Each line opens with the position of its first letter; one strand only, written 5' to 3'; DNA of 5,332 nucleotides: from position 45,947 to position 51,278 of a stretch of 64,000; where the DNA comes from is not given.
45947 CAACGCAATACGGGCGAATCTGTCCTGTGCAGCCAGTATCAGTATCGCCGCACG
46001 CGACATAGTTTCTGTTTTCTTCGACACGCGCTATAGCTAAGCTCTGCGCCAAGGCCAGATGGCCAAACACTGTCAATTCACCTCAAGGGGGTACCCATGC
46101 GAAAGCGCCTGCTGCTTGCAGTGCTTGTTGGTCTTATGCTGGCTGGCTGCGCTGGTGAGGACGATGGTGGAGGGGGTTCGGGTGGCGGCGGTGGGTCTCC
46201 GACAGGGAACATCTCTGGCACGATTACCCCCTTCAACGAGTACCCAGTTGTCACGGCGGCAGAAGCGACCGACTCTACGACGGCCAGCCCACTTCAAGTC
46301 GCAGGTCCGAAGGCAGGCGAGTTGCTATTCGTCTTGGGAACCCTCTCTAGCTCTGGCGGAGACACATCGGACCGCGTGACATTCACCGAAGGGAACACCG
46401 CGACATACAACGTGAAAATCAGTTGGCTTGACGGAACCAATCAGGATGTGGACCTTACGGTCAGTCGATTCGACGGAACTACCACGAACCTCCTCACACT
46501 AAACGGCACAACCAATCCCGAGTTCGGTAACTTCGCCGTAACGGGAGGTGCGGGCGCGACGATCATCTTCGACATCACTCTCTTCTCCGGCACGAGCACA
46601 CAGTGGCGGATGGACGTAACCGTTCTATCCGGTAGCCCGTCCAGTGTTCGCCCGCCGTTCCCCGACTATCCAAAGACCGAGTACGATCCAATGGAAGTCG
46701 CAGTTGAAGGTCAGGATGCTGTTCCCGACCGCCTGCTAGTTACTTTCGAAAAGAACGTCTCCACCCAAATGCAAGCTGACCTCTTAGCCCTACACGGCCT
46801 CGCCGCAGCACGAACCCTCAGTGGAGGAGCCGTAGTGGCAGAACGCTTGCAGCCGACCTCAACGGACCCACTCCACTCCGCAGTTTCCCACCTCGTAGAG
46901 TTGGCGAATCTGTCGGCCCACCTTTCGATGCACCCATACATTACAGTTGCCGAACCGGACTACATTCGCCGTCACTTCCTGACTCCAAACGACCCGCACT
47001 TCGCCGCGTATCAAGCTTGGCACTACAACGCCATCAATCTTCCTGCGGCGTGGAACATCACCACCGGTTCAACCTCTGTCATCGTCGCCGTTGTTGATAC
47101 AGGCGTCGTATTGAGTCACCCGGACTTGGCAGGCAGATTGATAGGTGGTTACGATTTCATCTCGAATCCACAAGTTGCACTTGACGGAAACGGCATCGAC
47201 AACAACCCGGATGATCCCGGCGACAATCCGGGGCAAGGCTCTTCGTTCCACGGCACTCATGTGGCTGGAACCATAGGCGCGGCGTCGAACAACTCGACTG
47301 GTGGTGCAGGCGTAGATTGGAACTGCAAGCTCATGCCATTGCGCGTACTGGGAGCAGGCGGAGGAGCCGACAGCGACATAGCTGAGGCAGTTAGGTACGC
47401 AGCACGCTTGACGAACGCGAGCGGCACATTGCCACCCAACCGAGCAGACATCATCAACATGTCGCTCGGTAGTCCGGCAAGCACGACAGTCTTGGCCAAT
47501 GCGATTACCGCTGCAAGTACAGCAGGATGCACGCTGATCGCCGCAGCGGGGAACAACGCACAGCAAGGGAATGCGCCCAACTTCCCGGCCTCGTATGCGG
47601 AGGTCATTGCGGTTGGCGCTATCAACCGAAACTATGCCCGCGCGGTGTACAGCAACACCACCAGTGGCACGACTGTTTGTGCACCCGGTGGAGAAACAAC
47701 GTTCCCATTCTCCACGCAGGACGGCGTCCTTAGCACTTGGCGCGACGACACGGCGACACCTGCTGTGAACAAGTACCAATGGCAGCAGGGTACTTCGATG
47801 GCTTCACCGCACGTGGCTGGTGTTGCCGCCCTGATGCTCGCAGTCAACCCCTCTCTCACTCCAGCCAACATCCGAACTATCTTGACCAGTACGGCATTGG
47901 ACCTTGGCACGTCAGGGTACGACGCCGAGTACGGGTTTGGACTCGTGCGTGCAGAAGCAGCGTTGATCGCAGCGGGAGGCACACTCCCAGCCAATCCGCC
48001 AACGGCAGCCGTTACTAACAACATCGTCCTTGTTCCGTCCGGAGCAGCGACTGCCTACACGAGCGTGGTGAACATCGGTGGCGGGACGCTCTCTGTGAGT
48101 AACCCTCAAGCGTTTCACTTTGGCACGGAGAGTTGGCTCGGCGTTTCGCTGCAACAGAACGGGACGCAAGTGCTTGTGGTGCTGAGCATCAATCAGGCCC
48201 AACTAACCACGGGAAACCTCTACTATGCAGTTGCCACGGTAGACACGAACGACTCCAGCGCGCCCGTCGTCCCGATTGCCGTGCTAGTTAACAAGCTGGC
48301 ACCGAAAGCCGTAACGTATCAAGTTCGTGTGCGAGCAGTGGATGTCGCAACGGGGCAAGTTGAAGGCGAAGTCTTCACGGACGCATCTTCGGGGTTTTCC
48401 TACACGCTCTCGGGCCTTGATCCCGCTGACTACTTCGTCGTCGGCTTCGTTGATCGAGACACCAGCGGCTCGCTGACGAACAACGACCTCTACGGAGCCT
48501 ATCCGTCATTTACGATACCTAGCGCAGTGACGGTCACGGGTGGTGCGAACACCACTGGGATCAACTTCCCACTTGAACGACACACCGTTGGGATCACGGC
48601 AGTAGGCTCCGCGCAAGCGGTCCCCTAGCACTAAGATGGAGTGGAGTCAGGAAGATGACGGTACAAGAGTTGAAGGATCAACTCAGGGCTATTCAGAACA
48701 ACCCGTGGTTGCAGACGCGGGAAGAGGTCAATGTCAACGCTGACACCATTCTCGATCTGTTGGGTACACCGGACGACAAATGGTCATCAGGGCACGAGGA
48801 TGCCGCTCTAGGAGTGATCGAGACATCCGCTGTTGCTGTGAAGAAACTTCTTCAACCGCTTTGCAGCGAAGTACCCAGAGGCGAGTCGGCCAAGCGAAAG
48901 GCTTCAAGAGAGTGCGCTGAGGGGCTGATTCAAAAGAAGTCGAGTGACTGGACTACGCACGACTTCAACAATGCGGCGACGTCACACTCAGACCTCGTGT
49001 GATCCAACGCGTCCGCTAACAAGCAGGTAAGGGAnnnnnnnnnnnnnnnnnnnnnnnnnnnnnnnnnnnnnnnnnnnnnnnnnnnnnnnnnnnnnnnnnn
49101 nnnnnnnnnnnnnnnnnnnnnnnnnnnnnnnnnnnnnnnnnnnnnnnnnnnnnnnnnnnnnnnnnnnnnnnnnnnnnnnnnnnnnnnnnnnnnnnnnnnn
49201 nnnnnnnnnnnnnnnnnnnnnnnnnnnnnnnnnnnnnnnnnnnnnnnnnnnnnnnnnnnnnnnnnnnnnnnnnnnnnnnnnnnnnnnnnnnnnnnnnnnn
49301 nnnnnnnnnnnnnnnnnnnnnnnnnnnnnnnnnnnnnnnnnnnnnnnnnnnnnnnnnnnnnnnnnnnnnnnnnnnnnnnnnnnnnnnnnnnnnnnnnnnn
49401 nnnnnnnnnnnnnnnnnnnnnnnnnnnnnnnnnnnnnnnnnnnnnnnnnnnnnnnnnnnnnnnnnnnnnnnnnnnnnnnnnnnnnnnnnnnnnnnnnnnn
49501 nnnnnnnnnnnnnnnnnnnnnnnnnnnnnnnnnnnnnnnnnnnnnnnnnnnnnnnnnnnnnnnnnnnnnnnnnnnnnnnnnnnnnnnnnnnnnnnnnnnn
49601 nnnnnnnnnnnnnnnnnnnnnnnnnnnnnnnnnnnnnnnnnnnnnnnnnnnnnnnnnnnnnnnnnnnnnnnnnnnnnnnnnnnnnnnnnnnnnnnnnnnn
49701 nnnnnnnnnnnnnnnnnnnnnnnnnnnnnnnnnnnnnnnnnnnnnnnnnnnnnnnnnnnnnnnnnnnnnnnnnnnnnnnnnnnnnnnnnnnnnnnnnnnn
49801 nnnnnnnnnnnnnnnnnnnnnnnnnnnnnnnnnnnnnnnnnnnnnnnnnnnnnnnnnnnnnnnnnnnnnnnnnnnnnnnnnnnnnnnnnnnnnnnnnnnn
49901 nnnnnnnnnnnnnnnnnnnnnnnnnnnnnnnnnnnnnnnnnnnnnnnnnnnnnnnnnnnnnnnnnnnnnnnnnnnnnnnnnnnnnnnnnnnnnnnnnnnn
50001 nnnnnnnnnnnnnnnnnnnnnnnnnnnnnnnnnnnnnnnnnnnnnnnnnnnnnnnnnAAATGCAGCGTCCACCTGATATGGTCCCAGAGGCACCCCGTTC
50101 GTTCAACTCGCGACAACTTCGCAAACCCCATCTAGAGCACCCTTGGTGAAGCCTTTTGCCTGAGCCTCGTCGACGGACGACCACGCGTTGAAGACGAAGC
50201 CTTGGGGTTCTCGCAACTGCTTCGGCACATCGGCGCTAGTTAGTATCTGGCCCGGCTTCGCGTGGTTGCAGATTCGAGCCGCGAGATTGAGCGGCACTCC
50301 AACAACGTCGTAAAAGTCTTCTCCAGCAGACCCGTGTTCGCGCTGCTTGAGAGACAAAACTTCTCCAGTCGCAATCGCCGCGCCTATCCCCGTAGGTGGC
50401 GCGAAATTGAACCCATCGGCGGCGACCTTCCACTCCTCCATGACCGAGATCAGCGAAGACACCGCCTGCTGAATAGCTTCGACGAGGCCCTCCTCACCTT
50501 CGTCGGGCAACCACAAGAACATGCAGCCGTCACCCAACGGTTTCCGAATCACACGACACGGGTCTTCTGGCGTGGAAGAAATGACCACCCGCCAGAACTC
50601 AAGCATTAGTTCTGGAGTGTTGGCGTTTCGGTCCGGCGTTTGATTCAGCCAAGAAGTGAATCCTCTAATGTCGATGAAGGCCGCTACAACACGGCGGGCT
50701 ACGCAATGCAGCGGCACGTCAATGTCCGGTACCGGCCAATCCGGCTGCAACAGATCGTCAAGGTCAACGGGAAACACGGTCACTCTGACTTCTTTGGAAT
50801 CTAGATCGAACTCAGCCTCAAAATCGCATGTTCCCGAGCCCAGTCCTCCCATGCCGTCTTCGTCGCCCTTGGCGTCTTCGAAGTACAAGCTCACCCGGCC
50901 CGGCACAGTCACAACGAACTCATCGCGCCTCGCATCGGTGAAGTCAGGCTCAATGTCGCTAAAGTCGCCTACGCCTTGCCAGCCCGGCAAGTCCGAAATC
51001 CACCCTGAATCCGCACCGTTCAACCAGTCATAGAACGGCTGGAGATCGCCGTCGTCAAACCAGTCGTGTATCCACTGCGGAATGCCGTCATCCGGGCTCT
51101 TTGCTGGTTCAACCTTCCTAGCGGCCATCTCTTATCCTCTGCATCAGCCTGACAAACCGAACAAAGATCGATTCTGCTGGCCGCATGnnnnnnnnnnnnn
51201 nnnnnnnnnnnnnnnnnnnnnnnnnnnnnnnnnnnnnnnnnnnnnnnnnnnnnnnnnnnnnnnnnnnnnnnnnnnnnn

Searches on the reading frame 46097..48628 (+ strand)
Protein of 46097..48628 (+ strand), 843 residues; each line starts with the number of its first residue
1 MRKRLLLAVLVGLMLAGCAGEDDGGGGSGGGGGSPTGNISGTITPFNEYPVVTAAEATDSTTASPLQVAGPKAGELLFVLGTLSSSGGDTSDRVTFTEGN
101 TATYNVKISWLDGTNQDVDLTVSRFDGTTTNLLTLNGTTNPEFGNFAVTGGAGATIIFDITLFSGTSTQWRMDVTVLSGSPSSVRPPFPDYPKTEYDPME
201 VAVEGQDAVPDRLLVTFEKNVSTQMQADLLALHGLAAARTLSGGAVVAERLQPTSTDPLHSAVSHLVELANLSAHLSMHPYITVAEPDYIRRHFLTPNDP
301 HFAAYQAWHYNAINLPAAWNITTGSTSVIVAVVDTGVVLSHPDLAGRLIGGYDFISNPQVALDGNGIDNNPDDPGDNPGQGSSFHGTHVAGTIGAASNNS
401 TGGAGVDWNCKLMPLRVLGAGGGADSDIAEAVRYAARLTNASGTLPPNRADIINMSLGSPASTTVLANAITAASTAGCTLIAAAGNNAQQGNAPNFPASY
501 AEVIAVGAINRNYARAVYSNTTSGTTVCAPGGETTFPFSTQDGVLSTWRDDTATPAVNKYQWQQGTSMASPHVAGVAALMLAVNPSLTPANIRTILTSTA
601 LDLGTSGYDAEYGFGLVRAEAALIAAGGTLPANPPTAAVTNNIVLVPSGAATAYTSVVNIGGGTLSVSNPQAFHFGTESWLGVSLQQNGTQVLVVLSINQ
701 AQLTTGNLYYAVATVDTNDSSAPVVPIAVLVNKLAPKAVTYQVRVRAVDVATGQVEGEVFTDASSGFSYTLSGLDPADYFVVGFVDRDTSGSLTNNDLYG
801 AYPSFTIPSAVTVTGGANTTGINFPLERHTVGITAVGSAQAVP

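Call 6: search_protein_families(library=pfam, proteins=[window:46097-48628:+])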
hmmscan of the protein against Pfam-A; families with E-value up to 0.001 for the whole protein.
window:46097-48628:+ (843 aa): 1 family
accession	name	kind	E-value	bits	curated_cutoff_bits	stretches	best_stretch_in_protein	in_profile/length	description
PF00082.27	Peptidase_S8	-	9.8e-59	199.5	21.8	1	327-615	3-288/288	Subtilase family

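Call 9: search_protein_families(library=padloc, proteins=[window:46097-48628:+], max_evalue=0.01)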
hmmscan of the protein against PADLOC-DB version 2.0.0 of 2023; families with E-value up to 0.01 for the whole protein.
window:46097-48628:+ (843 aa): 1 family
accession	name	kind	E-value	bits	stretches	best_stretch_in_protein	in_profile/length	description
PDLC03014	subtilase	-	1.2e-27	95.5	1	296-616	164-390/391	-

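Call 51: search_protein_families(library=ncbifam, proteins=[window:46097-48628:+], max_evalue=0.01)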
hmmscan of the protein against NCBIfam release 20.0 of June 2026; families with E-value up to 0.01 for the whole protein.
window:46097-48628:+ (843 aa): 5 families
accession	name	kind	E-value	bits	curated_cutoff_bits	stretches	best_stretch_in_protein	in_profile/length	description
TIGR03921.1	T7SS_mycosin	equivalog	7.5e-44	150.3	278.75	1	314-651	2-315/353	type VII secretion-associated serine protease mycosin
NF033595.1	denti_PrtP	equivalog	3.5e-33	115.1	300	1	306-632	169-512/606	dentilisin complex serine proteinase subunit PrtP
NF049966.1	QH_SP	equivalog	5.7e-14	52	165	1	435-601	73-212/219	subtilisin-like serine protease QhpE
TIGR03895.1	protease_PatA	subfamily_domain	2.3e-10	39.9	421.05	1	385-601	1-201/606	PatA/PatG family cyanobactin maturation protease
NF040553.1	SGO_0316_fam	subfamily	2.2e-06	25.7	1400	1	384-494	359-471/1486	SGO_0316/SGO_0317 family LPXTG-anchored serine peptidase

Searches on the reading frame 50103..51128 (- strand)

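Call 6: search_protein_families(library=pfam, proteins=[window:50103-51128:-])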
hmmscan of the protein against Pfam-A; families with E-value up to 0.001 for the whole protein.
window:50103-51128:- (341 aa): 0 families

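Call 9: search_protein_families(library=padloc, proteins=[window:50103-51128:-], max_evalue=0.01)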
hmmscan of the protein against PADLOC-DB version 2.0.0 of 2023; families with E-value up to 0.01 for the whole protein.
window:50103-51128:- (341 aa): 2 families
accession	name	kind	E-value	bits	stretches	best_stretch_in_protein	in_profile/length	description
PDLC00734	PycC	-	7e-05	20.1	1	141-294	184-333/374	Pycsar cyclase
PDLC02369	PycC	-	0.002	15.8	1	199-307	96-193/248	-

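Call 50: search_protein_families(library=phrogs, proteins=[window:50103-51128:-], max_evalue=0.01)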
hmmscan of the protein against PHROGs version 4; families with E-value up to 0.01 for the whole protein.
window:50103-51128:- (341 aa): 0 families

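Call 51: search_protein_families(library=ncbifam, proteins=[window:50103-51128:-], max_evalue=0.01)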
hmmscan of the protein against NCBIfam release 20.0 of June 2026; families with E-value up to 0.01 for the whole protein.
window:50103-51128:- (341 aa): 0 families
